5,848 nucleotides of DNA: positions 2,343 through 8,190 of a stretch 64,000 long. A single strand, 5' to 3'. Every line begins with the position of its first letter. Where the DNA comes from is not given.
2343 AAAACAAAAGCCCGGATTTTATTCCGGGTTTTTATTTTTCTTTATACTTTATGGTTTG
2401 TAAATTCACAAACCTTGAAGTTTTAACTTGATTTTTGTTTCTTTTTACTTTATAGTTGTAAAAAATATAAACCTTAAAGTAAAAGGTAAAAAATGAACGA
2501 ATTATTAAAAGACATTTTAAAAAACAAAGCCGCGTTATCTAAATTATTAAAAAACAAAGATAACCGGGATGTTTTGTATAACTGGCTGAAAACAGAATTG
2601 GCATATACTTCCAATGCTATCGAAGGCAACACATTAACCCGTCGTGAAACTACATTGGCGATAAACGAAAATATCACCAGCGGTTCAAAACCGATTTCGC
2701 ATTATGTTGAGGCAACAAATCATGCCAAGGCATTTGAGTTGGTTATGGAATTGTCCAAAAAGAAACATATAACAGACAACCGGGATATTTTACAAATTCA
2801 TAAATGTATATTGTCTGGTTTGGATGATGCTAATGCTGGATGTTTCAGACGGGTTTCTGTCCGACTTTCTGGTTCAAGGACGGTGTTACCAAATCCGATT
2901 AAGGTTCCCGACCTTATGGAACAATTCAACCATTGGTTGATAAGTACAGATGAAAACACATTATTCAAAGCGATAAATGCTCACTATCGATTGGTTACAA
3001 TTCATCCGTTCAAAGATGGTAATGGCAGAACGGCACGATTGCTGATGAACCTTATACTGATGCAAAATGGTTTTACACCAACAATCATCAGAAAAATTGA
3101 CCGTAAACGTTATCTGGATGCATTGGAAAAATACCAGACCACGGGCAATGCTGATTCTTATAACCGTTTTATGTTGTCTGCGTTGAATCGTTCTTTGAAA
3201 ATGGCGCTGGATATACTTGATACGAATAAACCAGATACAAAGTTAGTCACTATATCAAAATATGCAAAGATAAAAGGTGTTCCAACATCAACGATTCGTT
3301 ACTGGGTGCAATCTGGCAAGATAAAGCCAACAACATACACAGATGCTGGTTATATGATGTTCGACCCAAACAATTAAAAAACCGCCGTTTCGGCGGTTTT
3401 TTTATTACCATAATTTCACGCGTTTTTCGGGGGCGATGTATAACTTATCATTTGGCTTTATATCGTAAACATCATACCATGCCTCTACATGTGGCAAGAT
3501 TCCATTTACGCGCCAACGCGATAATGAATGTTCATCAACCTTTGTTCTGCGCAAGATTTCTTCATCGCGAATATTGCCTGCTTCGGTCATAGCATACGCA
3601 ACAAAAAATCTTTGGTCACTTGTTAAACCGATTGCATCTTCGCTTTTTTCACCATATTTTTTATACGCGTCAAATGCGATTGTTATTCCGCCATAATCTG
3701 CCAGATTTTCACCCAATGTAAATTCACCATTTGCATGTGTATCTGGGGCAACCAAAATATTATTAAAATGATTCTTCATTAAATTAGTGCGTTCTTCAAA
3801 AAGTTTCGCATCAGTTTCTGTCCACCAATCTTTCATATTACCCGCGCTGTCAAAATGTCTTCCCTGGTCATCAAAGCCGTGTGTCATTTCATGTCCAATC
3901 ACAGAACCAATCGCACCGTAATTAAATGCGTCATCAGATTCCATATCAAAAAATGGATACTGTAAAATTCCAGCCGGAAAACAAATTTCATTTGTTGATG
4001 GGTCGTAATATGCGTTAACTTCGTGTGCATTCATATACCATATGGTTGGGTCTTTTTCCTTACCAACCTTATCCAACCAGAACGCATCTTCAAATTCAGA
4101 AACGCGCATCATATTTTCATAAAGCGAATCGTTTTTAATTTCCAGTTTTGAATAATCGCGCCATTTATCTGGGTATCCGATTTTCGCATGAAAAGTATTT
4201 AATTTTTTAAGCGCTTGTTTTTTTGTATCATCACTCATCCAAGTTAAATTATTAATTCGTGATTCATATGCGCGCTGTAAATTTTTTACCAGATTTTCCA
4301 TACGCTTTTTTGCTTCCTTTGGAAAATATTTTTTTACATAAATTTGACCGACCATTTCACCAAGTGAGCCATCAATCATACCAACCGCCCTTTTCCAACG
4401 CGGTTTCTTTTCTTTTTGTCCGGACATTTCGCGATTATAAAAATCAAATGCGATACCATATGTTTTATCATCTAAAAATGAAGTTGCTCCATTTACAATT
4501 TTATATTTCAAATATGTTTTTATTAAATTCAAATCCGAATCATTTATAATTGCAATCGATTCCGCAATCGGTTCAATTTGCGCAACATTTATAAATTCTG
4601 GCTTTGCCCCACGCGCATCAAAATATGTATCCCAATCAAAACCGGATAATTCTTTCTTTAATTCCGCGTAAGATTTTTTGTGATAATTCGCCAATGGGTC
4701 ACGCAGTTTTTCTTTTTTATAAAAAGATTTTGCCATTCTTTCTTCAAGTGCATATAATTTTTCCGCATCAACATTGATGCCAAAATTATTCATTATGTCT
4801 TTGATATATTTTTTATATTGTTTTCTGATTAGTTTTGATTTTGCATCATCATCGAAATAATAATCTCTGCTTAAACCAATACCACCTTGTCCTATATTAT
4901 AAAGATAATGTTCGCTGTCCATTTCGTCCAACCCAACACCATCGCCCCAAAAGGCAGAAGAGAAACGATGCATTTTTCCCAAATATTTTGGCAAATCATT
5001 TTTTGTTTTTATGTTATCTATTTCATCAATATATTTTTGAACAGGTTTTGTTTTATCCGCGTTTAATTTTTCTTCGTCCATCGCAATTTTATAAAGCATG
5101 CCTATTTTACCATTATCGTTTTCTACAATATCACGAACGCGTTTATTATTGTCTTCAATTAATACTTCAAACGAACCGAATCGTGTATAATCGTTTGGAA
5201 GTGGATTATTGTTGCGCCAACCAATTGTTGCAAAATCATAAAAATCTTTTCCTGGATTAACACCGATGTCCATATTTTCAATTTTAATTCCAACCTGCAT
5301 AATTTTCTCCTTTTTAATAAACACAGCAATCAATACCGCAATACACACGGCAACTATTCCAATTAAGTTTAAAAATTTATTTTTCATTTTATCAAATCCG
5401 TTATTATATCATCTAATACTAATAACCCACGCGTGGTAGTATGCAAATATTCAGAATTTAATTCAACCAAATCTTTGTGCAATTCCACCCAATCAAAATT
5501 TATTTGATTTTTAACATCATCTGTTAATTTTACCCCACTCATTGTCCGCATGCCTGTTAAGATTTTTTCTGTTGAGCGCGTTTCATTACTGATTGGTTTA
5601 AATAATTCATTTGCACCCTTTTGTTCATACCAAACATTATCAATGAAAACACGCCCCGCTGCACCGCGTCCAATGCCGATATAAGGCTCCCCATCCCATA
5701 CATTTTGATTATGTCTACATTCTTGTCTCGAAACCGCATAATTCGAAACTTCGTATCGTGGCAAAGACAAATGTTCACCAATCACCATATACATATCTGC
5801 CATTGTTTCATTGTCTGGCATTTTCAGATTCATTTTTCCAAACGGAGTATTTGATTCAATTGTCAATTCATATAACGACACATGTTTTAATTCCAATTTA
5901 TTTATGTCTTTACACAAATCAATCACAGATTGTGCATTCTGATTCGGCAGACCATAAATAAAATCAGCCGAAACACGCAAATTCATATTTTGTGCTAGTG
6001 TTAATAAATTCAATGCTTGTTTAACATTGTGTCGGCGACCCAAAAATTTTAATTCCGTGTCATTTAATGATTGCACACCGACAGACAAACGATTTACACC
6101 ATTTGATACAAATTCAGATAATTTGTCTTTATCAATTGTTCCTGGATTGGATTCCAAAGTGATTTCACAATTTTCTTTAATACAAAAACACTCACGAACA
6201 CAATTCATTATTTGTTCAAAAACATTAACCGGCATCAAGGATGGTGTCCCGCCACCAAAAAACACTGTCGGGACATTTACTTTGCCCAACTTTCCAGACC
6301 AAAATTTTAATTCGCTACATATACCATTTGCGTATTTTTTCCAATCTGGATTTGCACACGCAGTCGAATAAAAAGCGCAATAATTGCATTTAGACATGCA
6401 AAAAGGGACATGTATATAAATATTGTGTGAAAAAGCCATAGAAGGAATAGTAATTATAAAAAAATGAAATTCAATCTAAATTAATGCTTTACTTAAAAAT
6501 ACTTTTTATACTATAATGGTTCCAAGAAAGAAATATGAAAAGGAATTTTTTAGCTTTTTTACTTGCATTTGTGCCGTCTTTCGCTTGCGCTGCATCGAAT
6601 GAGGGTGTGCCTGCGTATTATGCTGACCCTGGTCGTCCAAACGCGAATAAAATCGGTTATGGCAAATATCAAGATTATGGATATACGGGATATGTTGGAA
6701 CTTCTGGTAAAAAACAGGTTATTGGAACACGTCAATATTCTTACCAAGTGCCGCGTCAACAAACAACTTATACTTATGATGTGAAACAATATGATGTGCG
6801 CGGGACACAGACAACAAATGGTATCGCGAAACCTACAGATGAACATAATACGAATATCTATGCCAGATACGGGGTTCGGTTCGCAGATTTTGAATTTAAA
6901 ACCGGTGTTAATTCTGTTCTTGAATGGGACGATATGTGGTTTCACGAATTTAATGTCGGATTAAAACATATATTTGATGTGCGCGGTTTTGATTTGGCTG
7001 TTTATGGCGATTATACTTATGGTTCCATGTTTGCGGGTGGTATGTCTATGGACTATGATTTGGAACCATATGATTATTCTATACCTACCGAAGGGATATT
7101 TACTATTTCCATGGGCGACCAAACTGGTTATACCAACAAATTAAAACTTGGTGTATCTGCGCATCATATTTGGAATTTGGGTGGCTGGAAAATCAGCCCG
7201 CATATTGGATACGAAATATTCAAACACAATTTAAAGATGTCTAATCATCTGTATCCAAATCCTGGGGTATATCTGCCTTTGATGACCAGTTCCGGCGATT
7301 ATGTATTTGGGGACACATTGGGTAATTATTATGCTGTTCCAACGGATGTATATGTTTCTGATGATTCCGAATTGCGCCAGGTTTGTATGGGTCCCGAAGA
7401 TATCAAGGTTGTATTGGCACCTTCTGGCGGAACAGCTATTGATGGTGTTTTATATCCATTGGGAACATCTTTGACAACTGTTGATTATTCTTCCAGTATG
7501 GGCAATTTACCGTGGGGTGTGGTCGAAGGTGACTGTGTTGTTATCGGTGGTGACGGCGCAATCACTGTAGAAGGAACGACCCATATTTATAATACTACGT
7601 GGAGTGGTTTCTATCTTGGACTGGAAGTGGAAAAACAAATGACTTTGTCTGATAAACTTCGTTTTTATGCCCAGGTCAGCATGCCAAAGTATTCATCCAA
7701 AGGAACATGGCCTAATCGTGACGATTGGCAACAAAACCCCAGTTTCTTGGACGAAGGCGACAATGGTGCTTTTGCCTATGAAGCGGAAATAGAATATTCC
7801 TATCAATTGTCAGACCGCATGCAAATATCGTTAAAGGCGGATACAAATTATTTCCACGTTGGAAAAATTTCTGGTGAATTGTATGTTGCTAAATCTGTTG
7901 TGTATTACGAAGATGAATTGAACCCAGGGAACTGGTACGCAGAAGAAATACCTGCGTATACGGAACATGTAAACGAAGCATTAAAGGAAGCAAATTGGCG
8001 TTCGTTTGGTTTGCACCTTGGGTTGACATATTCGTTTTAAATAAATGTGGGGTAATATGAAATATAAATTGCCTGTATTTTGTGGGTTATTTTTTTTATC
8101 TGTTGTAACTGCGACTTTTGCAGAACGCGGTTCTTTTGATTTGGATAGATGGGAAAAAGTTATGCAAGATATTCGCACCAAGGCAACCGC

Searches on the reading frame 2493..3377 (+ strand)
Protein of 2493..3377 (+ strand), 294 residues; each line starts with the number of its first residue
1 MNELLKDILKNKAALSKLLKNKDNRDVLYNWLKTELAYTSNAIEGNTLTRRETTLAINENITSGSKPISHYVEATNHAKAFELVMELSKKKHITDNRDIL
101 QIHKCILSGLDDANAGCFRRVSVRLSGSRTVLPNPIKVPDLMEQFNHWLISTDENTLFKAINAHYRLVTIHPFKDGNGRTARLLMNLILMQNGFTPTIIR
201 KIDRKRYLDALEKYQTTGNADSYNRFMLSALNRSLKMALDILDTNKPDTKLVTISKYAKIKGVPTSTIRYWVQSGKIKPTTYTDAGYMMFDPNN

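Call 9: search_protein_families(library=pfam, proteins=[window:2493-3377:+], max_evalue=0.00001)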
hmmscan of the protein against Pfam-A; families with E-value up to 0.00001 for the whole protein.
window:2493-3377:+ (294 aa): 3 families
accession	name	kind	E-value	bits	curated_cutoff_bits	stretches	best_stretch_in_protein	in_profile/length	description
PF02661.23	Fic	-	1.7e-21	77.3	24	1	95-189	3-93/93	Fic/DOC family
PF13411.12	MerR_1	-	1.5e-06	28.6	21.6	1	253-293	2-41/69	MerR HTH family regulatory protein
PF00376.29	MerR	-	1.5e-06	28.3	28.2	1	253-287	1-35/38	MerR family regulatory protein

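Call 54: find_encoding_contigs(protein=window:2493-3377:+, flank=10000, max_places=2)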
Protein window:2493-3377:+ (294 aa): no gene with exactly this product is on record in the collection.

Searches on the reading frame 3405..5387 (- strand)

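Call 9: search_protein_families(library=pfam, proteins=[window:3405-5387:-], max_evalue=0.00001)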
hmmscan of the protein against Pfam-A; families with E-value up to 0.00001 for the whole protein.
window:3405-5387:- (660 aa): 2 families
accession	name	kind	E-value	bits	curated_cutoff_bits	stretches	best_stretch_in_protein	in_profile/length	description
PF05649.18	Peptidase_M13_N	-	1.2e-103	347.9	32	1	45-406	1-381/381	Peptidase family M13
PF01431.27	Peptidase_M13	-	3.3e-63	213.5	24.5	1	458-657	1-205/205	Peptidase family M13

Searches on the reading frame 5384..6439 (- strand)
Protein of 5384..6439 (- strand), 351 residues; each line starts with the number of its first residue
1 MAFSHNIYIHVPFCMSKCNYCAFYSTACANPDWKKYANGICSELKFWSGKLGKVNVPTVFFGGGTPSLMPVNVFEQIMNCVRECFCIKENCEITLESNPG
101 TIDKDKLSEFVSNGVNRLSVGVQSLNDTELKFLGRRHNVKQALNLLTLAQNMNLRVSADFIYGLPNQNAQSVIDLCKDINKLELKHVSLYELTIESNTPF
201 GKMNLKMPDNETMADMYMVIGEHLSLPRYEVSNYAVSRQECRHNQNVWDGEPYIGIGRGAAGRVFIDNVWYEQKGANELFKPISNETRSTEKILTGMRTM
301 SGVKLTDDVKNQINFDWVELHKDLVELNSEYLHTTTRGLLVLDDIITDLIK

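Call 9: search_protein_families(library=pfam, proteins=[window:5384-6439:-], max_evalue=0.00001)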
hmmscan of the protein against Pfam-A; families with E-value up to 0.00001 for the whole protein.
window:5384-6439:- (351 aa): 1 family
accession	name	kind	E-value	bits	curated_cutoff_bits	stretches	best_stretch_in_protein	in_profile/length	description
PF04055.27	Radical_SAM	-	1.2e-27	97.5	29.5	1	8-178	1-165/166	Radical SAM superfamily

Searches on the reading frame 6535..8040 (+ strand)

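Call 9: search_protein_families(library=pfam, proteins=[window:6535-8040:+], max_evalue=0.00001)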
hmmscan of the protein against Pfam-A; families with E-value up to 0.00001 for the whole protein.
window:6535-8040:+ (501 aa): 1 family
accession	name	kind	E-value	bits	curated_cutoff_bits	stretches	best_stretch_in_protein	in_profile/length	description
PF17251.8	Pom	-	1.2e-09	38.4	22.4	1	320-501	152-285/285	Protochlamydia outer membrane protein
